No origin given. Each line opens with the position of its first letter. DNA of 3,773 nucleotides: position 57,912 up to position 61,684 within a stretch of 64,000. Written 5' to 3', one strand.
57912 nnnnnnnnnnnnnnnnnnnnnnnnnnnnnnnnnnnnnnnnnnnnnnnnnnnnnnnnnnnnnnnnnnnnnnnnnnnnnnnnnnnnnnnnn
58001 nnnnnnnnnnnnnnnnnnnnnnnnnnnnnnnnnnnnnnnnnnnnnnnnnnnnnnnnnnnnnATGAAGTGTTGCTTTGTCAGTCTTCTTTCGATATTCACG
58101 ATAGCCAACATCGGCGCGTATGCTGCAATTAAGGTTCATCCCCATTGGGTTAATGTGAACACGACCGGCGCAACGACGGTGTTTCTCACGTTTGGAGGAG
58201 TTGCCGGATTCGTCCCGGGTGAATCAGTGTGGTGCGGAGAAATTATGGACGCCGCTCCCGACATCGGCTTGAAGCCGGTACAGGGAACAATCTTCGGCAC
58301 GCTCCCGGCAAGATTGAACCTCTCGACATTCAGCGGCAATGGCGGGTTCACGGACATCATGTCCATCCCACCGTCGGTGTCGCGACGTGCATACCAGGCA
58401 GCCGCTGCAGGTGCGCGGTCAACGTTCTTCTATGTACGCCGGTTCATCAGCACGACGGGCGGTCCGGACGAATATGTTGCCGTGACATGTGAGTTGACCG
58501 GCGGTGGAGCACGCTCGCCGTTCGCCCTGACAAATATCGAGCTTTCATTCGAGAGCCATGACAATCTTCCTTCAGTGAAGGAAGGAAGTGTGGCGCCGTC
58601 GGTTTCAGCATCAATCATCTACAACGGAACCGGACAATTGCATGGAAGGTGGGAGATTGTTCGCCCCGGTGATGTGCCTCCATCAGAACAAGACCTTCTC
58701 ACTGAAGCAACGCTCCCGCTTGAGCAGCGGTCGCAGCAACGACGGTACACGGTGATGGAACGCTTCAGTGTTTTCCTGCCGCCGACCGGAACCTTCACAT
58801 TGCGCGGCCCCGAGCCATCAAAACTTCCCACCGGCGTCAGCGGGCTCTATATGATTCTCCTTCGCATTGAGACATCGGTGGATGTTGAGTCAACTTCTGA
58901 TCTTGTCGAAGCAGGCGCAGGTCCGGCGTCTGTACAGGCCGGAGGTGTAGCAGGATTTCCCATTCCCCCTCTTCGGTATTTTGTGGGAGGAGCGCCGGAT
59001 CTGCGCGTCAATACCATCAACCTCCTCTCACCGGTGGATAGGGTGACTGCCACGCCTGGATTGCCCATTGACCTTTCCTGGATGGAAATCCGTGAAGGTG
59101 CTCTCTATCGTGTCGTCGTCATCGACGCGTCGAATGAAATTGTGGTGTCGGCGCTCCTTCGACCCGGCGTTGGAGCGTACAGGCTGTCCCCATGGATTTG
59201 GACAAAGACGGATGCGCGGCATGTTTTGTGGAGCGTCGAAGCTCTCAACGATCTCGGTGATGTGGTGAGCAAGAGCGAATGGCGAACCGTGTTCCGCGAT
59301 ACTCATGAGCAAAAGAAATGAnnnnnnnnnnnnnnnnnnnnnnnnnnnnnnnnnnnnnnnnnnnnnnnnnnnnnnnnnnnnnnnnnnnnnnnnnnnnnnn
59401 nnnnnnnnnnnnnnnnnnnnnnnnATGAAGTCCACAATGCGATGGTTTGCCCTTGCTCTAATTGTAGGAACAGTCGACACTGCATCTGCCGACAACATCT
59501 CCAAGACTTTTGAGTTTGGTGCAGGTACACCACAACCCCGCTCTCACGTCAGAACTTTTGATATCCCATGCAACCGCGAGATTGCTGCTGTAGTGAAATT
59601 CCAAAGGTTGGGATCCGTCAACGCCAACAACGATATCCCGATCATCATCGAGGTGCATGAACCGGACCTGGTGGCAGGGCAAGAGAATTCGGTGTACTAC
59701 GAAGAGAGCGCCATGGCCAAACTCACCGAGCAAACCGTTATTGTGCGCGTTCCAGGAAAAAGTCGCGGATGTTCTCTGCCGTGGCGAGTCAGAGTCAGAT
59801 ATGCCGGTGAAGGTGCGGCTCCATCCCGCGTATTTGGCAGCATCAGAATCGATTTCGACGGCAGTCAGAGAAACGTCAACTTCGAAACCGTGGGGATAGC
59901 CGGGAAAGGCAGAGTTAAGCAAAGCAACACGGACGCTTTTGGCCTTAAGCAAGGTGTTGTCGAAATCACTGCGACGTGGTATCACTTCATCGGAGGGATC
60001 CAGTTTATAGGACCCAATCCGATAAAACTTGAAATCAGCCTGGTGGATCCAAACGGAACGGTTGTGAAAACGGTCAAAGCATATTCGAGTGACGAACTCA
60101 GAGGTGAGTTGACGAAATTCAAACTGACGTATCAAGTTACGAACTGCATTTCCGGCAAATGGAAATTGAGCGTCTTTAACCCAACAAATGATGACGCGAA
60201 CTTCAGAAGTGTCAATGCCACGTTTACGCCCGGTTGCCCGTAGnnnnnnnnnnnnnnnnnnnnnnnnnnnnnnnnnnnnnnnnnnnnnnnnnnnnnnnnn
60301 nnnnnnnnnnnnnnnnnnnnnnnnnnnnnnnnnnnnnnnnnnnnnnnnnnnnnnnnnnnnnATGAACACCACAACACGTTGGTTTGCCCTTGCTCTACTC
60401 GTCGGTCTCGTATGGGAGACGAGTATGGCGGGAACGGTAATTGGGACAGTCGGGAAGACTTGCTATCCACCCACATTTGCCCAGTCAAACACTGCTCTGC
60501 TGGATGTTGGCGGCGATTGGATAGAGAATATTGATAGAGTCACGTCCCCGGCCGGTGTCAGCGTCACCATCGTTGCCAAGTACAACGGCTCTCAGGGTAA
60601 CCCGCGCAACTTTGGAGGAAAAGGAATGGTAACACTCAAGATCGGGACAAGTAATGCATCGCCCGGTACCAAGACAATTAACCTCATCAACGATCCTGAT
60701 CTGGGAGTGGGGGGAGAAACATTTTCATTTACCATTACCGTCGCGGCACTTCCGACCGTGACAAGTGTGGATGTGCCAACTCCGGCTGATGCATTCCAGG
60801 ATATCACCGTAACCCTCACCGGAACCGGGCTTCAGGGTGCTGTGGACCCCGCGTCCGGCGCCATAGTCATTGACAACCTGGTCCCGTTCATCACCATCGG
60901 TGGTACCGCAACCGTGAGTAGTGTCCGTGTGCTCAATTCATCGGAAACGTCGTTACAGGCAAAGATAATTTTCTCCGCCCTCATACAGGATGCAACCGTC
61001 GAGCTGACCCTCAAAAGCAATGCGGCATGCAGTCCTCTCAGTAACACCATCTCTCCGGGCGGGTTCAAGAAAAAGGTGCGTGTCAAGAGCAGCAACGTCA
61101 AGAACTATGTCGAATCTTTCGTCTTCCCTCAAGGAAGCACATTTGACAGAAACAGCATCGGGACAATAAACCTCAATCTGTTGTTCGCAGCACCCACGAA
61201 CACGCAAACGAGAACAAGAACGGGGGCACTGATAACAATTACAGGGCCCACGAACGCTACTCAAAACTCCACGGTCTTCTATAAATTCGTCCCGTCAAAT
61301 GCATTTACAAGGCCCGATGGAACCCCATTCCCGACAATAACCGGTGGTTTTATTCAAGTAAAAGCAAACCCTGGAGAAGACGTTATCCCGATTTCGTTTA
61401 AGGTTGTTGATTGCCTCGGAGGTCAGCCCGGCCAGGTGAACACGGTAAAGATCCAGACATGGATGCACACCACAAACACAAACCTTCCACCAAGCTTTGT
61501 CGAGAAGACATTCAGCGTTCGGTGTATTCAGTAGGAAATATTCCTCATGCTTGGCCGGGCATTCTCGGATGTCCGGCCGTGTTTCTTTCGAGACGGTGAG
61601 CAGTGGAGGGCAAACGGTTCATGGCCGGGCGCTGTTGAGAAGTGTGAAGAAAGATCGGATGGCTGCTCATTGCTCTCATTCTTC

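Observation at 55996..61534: Uncharacterised barrel, partner and two secreted proteins behind a dedicated two-component system: candidate novel export or surface-assembly system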

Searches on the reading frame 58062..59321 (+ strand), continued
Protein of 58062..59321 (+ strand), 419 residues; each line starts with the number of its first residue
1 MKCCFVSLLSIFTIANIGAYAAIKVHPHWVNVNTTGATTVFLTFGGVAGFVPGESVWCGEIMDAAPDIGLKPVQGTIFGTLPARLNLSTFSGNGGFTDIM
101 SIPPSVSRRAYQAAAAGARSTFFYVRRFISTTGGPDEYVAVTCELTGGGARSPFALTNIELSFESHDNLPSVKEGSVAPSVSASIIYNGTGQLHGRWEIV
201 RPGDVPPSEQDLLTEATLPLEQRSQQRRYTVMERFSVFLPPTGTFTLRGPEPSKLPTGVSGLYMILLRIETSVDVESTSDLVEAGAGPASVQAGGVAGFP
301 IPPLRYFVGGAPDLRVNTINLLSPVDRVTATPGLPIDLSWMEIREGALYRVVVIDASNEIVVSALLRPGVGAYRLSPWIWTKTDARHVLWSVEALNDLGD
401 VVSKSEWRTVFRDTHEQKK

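Call 65: search_protein_families(library=pfam, proteins=[L065:126-2348:+, L060:11234-13024:+, L063:6287-7591:+, L033:5037-6263:+, L050:4767-5798:+, L052:6892-7821:+, L074:1161-2360:+, L065:5078-6295:+, L074:6588-7649:+, L062:11612-12610:+], max_evalue=0.01)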
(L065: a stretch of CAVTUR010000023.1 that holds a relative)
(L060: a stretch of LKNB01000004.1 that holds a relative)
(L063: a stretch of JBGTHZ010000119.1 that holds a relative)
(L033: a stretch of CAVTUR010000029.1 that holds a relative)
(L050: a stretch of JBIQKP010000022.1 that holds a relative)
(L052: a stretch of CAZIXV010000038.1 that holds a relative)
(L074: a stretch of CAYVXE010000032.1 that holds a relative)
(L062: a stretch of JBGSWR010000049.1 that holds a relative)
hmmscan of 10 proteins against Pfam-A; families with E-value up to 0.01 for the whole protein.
L065:126-2348:+ (740 aa): 1 family
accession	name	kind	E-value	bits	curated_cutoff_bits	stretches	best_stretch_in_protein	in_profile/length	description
PF13884.11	Peptidase_S74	-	6.5e-10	39.6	22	1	622-670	1-54/58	Chaperone of endosialidase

L060:11234-13024:+ (596 aa): 4 families
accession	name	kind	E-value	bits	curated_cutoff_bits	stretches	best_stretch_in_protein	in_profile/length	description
PF24625.1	DUF7626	-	5.2e-06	26.6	27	0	533-550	12-29/55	Domain of unknown function (DUF7626)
PF25296.1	Decapeptide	-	4.6e-05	23.6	45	0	530-572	24-67/74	Decapeptide repeat region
PF22448.1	RepB_primase_C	-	0.00011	22.4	26.1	0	274-295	9-30/54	RepB DNA-primase C-terminal helical domain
PF02796.21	HTH_7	-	0.0007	20.1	23.8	0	216-235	11-30/45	Helix-turn-helix domain of resolvase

L063:6287-7591:+ (434 aa): 0 families

L033:5037-6263:+ (408 aa): 3 families
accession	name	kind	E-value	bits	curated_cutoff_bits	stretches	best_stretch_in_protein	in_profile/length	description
PF13620.12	CarboxypepD_reg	-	1.6e-10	41.6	32.3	1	45-114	2-73/82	Carboxypeptidase regulatory-like domain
PF02369.22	Big_1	-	0.001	19.6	34.9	1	40-109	16-91/93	Bacterial Ig-like domain (group 1)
PF13715.12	CarbopepD_reg_2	-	0.0022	18.5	32.2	1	50-112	7-66/88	CarboxypepD_reg-like domain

L050:4767-5798:+ (343 aa): 1 family
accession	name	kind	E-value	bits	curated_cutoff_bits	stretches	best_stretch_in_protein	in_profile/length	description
PF01833.30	TIG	-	3.2e-05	24.3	20.9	1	252-333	1-72/84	IPT/TIG domain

L052:6892-7821:+ (309 aa): 1 family
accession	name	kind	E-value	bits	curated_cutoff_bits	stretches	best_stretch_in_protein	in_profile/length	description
PF13620.12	CarboxypepD_reg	-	0.0012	19.6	32.3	1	27-82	2-56/82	Carboxypeptidase regulatory-like domain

L074:1161-2360:+ (399 aa): 0 families

L065:5078-6295:+ (405 aa): 0 families

L074:6588-7649:+ (353 aa): 1 family
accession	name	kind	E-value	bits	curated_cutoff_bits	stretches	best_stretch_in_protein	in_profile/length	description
PF17210.9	SdrD_B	-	0.0018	18.9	29.7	0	290-338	28-74/112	SdrD B-like domain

L062:11612-12610:+ (332 aa): 0 families

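Call 74: search_protein_families(library=padloc, proteins=[window:58062-59321:+], max_evalue=0.01)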
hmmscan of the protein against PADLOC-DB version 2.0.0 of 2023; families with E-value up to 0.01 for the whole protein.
window:58062-59321:+ (419 aa): 0 families

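Call 75: search_protein_families(library=phrogs, proteins=[window:58062-59321:+], max_evalue=0.01)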
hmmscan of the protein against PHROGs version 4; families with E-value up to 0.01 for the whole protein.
window:58062-59321:+ (419 aa): 0 families

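Call 86: find_homologous_proteins(query=L050:9980-11239:+, max_evalue=1e-50)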
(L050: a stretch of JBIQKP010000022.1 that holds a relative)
Query L050:9980-11239:+ (420 aa): 2827 proteins with E <= 1e-50 among 8000 candidates; the best 120 are listed.
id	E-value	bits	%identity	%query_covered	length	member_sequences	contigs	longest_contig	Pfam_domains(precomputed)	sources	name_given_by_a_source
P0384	1.5e-256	869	90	100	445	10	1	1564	-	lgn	-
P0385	2.7e-255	865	91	98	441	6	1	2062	-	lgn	-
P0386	5.9e-255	864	91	98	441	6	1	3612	-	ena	-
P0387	3.2e-254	861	91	97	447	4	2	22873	-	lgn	-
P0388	7.3e-250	847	91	97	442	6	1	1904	-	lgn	-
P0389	2.1e-246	836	88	99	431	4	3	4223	-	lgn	-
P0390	9.6e-244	827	87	99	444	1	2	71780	-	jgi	jgi:hypothetical protein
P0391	2.4e-236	803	85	97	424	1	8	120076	-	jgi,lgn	jgi:hypothetical protein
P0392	1.4e-235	800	87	95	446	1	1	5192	-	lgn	-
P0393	4.3e-234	795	84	97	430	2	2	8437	-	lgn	-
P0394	4.1e-232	789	83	99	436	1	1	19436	-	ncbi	-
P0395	1.1e-231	787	84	97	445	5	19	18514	-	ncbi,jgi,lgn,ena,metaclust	jgi:hypothetical protein|metaclust:\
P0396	9.5e-224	761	82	95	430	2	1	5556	-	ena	-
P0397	4.9e-219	746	81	98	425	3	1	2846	-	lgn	-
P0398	1.1e-216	738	82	95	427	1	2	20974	-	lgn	-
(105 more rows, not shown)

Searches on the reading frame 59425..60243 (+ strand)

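Call 7: search_protein_families(library=pfam, proteins=[window:59425-60243:+], max_evalue=0.1)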
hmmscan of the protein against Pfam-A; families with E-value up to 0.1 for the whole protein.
window:59425-60243:+ (272 aa): 1 family
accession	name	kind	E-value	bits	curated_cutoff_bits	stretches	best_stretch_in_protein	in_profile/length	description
PF01483.27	P_proprotein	-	0.0028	18.1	21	1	198-256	14-73/86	Proprotein convertase P-domain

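Call 8: search_protein_families(library=ncbifam, proteins=[window:59425-60243:+], max_evalue=0.1)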
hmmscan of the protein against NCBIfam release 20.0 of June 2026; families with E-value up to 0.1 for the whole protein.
window:59425-60243:+ (272 aa): 0 families

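Call 74: search_protein_families(library=padloc, proteins=[window:59425-60243:+], max_evalue=0.01)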
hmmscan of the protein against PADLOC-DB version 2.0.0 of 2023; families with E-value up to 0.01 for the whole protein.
window:59425-60243:+ (272 aa): 0 families

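Call 75: search_protein_families(library=phrogs, proteins=[window:59425-60243:+], max_evalue=0.01)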
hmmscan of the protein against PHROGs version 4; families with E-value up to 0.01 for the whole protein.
window:59425-60243:+ (272 aa): 0 families

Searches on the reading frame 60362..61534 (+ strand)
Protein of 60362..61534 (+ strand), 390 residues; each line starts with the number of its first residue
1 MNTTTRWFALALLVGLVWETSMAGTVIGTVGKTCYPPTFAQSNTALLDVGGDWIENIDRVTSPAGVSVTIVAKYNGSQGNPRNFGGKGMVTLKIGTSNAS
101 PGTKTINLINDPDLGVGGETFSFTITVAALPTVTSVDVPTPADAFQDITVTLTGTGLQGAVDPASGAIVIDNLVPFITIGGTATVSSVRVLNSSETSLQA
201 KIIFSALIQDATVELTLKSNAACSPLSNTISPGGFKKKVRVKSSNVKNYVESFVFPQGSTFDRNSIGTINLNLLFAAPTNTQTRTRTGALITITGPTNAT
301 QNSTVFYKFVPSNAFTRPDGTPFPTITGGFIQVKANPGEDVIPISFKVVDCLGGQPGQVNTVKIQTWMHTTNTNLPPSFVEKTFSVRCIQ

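Call 7: search_protein_families(library=pfam, proteins=[window:60362-61534:+], max_evalue=0.1)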
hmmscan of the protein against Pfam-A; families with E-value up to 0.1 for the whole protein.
window:60362-61534:+ (390 aa): 0 families

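Call 8: search_protein_families(library=ncbifam, proteins=[window:60362-61534:+], max_evalue=0.1)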
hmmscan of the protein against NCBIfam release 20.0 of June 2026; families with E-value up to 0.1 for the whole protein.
window:60362-61534:+ (390 aa): 0 families

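Call 62: search_solved_structures(query=A3, max_evalue=1)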
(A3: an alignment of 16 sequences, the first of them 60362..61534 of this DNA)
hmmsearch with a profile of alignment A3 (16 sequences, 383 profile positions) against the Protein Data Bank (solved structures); distinct sequences matched with E-value up to 1: 1.
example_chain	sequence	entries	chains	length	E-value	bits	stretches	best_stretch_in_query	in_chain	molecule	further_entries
2cte_A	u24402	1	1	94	0.95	11.7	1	129-173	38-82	Vigilin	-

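Call 74: search_protein_families(library=padloc, proteins=[window:60362-61534:+], max_evalue=0.01)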
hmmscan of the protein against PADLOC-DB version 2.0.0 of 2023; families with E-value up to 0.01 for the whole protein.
window:60362-61534:+ (390 aa): 0 families

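Call 75: search_protein_families(library=phrogs, proteins=[window:60362-61534:+], max_evalue=0.01)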
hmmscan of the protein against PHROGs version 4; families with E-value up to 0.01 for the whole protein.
window:60362-61534:+ (390 aa): 0 families
